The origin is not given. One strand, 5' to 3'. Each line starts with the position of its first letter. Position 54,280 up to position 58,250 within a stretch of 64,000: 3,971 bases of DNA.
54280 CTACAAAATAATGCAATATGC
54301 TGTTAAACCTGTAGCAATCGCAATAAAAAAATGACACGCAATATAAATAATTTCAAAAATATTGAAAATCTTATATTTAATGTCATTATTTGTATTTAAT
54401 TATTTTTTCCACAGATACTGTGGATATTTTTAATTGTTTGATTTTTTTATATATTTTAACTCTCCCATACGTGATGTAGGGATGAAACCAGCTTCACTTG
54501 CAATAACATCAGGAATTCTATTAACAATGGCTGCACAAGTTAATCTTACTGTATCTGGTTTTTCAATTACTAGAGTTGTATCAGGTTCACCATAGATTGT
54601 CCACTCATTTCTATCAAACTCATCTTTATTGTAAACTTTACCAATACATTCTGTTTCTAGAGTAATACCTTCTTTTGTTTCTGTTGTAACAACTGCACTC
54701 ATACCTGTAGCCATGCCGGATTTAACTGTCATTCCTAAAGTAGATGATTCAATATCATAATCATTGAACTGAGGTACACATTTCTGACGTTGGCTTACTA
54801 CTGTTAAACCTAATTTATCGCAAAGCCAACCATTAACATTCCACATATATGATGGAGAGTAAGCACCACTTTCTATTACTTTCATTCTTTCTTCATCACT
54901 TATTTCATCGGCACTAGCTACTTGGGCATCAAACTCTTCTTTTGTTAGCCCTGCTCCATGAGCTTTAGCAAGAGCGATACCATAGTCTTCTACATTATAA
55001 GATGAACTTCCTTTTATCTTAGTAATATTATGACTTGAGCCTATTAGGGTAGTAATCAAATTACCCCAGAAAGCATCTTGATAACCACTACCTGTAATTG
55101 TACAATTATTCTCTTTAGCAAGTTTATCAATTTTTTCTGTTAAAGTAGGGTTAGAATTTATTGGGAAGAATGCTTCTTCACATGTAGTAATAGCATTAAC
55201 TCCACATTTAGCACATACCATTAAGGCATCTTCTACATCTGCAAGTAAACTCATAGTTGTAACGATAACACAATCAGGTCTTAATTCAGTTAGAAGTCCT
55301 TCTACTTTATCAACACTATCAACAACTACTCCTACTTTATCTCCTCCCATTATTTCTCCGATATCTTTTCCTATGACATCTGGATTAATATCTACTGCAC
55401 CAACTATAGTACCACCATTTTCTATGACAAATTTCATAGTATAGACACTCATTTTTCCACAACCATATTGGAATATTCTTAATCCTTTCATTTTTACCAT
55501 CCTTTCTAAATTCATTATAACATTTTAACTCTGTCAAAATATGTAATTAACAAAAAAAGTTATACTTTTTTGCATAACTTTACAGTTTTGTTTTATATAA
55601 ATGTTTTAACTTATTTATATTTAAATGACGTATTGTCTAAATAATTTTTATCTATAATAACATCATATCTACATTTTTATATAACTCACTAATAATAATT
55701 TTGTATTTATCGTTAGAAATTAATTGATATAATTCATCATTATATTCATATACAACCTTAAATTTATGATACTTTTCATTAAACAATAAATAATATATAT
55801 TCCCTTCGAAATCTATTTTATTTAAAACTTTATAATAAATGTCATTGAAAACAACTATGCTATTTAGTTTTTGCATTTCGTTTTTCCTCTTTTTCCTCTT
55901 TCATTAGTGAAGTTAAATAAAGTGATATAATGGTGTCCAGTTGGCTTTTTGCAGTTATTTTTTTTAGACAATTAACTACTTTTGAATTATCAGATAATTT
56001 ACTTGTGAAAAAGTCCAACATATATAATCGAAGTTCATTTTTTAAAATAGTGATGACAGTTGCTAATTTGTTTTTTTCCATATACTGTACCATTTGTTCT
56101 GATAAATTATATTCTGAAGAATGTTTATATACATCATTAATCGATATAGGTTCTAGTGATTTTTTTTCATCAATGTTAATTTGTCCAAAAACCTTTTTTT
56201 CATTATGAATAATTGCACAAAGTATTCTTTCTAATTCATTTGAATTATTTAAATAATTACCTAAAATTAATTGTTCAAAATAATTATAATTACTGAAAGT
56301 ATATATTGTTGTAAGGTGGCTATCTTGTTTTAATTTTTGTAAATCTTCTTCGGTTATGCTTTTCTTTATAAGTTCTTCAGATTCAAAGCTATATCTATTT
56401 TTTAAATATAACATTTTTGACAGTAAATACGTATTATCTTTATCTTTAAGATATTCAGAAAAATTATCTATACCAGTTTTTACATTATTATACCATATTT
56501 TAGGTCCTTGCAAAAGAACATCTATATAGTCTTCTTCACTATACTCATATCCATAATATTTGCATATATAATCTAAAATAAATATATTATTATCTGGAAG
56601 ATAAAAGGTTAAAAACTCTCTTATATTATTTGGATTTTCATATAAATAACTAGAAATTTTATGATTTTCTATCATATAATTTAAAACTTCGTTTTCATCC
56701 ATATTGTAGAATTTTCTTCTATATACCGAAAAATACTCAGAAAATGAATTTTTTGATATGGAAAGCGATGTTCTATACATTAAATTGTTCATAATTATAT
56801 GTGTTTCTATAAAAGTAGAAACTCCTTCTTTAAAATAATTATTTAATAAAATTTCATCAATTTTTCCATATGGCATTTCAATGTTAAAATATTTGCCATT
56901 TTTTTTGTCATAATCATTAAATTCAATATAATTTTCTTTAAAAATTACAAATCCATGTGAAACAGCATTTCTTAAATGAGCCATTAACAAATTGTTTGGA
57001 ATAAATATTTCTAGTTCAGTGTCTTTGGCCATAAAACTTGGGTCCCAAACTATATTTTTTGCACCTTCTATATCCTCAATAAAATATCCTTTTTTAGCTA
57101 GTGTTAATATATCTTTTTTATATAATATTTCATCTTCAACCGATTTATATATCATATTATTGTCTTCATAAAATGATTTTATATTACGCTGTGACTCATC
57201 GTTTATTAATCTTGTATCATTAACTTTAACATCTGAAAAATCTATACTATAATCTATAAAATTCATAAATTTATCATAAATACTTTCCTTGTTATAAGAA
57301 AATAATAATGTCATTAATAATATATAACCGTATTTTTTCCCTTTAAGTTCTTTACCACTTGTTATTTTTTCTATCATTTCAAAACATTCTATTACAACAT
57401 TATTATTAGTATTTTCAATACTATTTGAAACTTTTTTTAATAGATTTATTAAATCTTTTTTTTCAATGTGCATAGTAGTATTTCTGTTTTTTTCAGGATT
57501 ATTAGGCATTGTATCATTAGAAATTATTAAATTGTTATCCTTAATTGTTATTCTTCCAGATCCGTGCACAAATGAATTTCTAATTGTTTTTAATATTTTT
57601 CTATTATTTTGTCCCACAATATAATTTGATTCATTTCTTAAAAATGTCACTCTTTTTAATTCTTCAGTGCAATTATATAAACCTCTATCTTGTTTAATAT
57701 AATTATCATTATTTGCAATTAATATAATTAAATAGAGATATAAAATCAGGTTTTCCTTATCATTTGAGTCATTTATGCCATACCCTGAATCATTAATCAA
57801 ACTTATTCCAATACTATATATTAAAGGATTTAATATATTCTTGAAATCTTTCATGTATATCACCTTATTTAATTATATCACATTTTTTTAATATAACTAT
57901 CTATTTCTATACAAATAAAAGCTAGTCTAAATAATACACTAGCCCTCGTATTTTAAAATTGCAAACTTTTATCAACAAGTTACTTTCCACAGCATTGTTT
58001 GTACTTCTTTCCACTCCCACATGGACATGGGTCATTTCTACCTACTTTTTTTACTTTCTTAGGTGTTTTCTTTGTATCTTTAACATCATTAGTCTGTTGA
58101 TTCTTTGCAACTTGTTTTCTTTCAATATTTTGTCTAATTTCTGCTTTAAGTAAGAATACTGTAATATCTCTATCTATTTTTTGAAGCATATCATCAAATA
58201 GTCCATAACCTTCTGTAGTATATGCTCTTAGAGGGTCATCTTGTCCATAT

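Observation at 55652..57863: Stand-alone protein with two RNxxxHG (HEPN-like) motifs plus a coupled 74 aa ORF, with no CRISPR array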

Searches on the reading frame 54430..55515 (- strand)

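Call 3: search_protein_families(library=pfam, proteins=[window:54430-55515:-], max_evalue=1)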
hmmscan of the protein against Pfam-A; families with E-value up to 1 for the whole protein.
window:54430-55515:- (361 aa): 2 families
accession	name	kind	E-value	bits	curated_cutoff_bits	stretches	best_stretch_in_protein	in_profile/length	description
PF19328.4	DAP_DH_C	-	1.1e-08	35.4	23.3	2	234-344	73-184/206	2,4-diaminopentanoate dehydrogenase C-terminal domain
PF02629.25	CoA_binding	-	0.17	13.1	22.3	1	17-108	9-90/97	CoA binding domain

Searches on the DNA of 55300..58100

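Call 63: search_rna_families(source=window, start=55300, end=58100, threshold=evalue, max_evalue=1)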
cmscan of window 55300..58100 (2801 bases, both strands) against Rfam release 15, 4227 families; matches with E-value up to 1: 0.
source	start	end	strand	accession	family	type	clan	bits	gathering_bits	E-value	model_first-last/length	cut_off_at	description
